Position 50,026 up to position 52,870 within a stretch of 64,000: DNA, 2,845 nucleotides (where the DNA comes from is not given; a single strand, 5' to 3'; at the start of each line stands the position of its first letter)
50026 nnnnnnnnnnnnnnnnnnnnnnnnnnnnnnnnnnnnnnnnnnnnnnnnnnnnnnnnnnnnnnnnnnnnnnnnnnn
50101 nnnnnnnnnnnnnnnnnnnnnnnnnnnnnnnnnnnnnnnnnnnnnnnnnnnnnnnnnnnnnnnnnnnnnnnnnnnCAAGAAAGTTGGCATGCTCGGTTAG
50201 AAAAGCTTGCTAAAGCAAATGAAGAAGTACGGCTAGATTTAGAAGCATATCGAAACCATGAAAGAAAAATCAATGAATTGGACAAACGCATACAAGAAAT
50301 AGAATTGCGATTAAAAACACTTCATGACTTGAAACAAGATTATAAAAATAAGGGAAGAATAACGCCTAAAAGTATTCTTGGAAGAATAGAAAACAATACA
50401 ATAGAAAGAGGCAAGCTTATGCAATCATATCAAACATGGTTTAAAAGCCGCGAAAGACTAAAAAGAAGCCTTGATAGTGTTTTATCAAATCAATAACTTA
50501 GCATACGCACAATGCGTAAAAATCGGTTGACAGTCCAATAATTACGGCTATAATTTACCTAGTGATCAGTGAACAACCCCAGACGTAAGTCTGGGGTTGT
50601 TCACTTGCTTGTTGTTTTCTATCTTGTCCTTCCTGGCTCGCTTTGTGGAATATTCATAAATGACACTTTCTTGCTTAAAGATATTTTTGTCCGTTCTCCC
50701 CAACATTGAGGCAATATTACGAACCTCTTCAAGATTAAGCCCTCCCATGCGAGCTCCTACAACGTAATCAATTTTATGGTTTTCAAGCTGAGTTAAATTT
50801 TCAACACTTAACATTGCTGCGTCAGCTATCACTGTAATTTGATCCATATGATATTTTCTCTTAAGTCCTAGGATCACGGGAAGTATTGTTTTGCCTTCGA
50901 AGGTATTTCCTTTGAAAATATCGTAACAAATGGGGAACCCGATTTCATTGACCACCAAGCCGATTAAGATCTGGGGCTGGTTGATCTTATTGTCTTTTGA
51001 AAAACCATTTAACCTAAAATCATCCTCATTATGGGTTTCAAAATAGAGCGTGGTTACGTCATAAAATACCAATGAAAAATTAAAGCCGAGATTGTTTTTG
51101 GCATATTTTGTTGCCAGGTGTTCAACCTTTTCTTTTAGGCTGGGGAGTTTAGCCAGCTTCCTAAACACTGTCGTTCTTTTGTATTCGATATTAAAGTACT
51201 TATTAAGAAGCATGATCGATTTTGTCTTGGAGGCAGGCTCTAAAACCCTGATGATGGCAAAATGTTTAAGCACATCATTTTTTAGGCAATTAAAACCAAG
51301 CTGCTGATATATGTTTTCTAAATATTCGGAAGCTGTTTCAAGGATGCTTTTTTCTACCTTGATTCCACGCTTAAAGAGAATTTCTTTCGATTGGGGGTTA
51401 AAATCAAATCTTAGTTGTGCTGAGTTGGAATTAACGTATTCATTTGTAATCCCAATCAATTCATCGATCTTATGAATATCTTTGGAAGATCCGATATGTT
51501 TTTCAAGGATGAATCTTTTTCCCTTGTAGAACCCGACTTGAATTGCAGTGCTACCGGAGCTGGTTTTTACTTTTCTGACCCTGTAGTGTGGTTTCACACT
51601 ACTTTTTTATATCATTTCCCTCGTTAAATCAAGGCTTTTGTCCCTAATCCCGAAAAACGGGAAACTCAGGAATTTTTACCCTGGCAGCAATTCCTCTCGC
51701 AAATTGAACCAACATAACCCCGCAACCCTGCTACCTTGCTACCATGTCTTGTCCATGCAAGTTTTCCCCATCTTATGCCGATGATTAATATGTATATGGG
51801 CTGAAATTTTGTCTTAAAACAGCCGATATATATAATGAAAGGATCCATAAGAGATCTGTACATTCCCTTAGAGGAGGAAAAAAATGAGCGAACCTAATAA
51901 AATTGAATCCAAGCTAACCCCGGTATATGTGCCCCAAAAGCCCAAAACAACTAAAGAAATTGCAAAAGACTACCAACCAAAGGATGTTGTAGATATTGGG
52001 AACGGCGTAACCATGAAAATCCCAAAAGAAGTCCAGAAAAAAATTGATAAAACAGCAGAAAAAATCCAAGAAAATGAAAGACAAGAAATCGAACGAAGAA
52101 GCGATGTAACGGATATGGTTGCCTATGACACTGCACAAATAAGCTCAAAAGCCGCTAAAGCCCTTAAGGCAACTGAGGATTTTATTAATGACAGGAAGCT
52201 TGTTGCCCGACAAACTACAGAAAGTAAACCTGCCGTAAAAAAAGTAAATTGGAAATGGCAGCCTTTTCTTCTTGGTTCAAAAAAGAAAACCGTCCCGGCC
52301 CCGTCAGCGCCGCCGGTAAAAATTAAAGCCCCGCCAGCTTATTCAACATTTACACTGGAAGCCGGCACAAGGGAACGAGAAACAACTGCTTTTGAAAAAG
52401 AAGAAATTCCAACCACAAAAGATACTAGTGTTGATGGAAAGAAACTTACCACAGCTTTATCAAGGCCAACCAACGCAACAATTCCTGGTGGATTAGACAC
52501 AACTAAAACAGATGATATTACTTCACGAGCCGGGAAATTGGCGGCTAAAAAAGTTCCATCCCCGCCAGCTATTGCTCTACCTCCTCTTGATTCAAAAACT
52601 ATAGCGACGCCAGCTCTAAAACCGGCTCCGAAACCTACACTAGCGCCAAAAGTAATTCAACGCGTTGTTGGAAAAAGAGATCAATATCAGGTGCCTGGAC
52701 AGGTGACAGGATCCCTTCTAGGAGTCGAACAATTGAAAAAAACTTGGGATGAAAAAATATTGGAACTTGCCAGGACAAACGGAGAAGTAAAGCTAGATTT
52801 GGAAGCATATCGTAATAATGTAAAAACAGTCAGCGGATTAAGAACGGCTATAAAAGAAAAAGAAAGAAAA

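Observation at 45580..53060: Two paralogous low-complexity proteins sharing an upstream motif pair and a ~100-aa C-terminal coiled-coil module, flanking a truncated IS transposase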

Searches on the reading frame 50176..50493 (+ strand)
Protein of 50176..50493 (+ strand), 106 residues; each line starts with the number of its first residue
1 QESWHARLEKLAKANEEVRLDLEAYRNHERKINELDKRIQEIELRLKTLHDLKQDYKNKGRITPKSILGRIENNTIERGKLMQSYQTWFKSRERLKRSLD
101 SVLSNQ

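Call 13: find_homologous_proteins(query=A2, max_evalue=0.001)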
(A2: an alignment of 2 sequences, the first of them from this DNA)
Query A2 (2 sequences): 227 candidates shared short words with the query, none scored E <= 0.001.

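Call 24: search_protein_representatives(alignment_id=A2)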
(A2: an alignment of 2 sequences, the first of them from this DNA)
Query: 2 sequences, 108 profile positions. Proteins with E-value up to 0.001 (for the whole library): 2; up to 1e-10: 2; up to 1e-30: 2. The best 2 are listed.
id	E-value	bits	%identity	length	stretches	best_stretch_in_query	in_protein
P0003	9.9e-50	183.7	-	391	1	1-108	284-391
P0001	2.8e-49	182.2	-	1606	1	2-106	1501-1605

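Call 60: predict_structure(alignment_id=A2)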
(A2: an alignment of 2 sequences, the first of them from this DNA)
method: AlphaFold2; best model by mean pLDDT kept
length: 106 residues; sequences in the alignment: 2
mean_pLDDT: 96.7   pTM: 0.81
mean pLDDT of the five models: 96.7, 96.5, 96.5, 95.7, 95.7
residues with pLDDT >= 90: 102; 70-90: 4; 50-70: 0; < 50: 0
segments of 3 or more residues with pLDDT < 50: none
pLDDT, mean of each block of 10 residues (from residue 1): 92 96 98 98 98 98 98 98 98 97 89
secondary structure, 60 per line:
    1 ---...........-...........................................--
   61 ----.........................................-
elements in order: H4-14 H16-58 H65-105

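Call 62: fold_search(model_id=the predicted structure, library=pdb)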
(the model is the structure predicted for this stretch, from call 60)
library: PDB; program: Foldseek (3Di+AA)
matches with E <= 10: 552; with E <= 0.001: 0
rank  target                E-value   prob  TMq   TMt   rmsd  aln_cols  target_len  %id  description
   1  6kgq                  3.1e-01  0.63  0.38  0.07   9.6        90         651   13  LSD1-FCPA-MPE five-membered ring adduct model (released 2020-03-25)
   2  7vvu_V                4.2e-01  0.98  0.68  0.64   3.5       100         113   12  NuA4 HAT module bound to the nucleosome (released 2022-08-10)
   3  9ijj_c                4.2e-01  0.85  0.59  0.16   6.7       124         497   14  In situ structure of the central apparatus in mouse sperm axoneme. (released 2025-06-04)
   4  9dbp_A                4.2e-01  0.44  0.38  0.10   6.5        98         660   17  Crystal structure of the LSD1/CoREST histone demethylase in complex with the cofactor FAD and the inhibitor GSK690 (released 2025-09-17)
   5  5l3c_A                4.4e-01  0.60  0.42  0.11   6.1        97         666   13  Human LSD1/CoREST: LSD1 E379K mutation (released 2016-05-04)
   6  9ijj_d                4.4e-01  0.35  0.38  0.08  12.0       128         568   16  In situ structure of the central apparatus in mouse sperm axoneme. (released 2025-06-04)
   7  8i4v_A                5.0e-01  0.97  0.64  0.26   5.0        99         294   17  Cryo-EM structure of 5-subunit Smc5/6 arm region (released 2024-06-26)
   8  8ym7_A                5.0e-01  0.51  0.38  0.09   5.9        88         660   16  Crystal structure of Lysine Specific Demethylase 1 (LSD1) with JH-45 (released 2024-05-22)
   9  5h6r_A                5.0e-01  0.44  0.41  0.10   6.5       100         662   16  Crystal structure of LSD1-CoREST in complex with peptide 13 (released 2017-04-12)
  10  2x0l_A                5.3e-01  0.60  0.39  0.10   5.2        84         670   11  Crystal structure of a neuro-specific splicing variant of human histone lysine demethylase LSD1. (released 2010-03-02)
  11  2uxn_A                5.3e-01  0.57  0.42  0.11   6.0        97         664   13  Structural Basis of Histone Demethylation by LSD1 Revealed by Suicide Inactivation (released 2007-05-29)
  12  2uxx_A                5.3e-01  0.57  0.43  0.11   6.0        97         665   12  Human LSD1 Histone Demethylase-CoREST in complex with an FAD- tranylcypromine adduct (released 2007-08-21)
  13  8dk2_D                5.3e-01  0.44  0.39  0.06  10.5        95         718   19  CryoEM structure of Pseudomonas aeruginosa PA14 JetABC in an unclamped state trapped in ATP dependent dimeric form (released 2022-10-05)
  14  8sbj_B                5.3e-01  0.28  0.35  0.18  16.2       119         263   18  Co-structure Phosphatidylinositol 4,5-bisphosphate 3-kinase catalytic subunit alpha isoform complexed with brain penet (released 2023-07-19)
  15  4bay_A                5.7e-01  0.44  0.41  0.10   6.4       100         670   16  Phosphomimetic mutant of LSD1-8a splicing variant in complex with CoREST (released 2013-11-27)
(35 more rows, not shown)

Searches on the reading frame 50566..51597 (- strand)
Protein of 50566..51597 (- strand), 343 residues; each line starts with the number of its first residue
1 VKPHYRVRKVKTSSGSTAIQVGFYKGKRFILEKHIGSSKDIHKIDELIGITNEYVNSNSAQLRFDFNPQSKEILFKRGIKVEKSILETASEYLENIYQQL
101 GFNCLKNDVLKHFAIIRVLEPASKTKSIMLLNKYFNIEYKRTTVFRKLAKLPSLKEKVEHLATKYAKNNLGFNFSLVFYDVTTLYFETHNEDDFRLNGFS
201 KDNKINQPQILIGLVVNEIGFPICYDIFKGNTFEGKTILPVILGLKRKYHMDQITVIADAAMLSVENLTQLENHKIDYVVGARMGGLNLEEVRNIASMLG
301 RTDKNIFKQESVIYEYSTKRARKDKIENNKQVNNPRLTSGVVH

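Call 8: search_protein_families(library=pfam, proteins=[window:50566-51597:-], max_evalue=0.1)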
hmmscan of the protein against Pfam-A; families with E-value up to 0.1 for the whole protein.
window:50566-51597:- (343 aa): 1 family
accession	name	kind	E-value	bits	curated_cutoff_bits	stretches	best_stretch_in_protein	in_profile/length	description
PF01609.27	DDE_Tnp_1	-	6.1e-08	33.1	23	1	176-299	6-116/200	Transposase DDE domain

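Call 52: search_protein_families(library=ncbifam, proteins=[window:50566-51594:-], max_evalue=0.1)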
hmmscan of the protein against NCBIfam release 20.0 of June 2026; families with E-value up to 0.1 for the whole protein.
window:50566-51594:- (342 aa): 5 families
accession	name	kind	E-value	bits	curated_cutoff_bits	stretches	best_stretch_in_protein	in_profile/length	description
NF033559.2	transpos_IS1634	equivalog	2e-47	162.3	100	1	33-332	8-303/483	IS1634 family transposase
NF033551.1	transpos_IS1182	equivalog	4e-05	22.7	270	1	217-292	277-344/488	IS1182 family transposase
NF011237.0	PRK14644.1-1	equivalog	0.0016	18.3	173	1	29-67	28-63/148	hypothetical protein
NF033539.1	transpos_IS1380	equivalog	0.062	11.9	180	1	243-284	199-240/419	IS1380 family transposase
NF005906.0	PRK07883.1-4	equivalog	0.063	11.6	495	1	43-138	56-147/563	DEDD exonuclease domain-containing protein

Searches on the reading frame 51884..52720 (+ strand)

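Call 71: search_protein_families(library=pfam, proteins=[window:51884-52720:+], max_evalue=10)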
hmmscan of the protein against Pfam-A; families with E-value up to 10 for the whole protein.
window:51884-52720:+ (279 aa): 1 family
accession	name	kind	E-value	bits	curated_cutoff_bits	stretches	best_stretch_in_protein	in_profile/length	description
PF14277.12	DUF4364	-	0.078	13.2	26.9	1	42-77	73-108/162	Domain of unknown function (DUF4364)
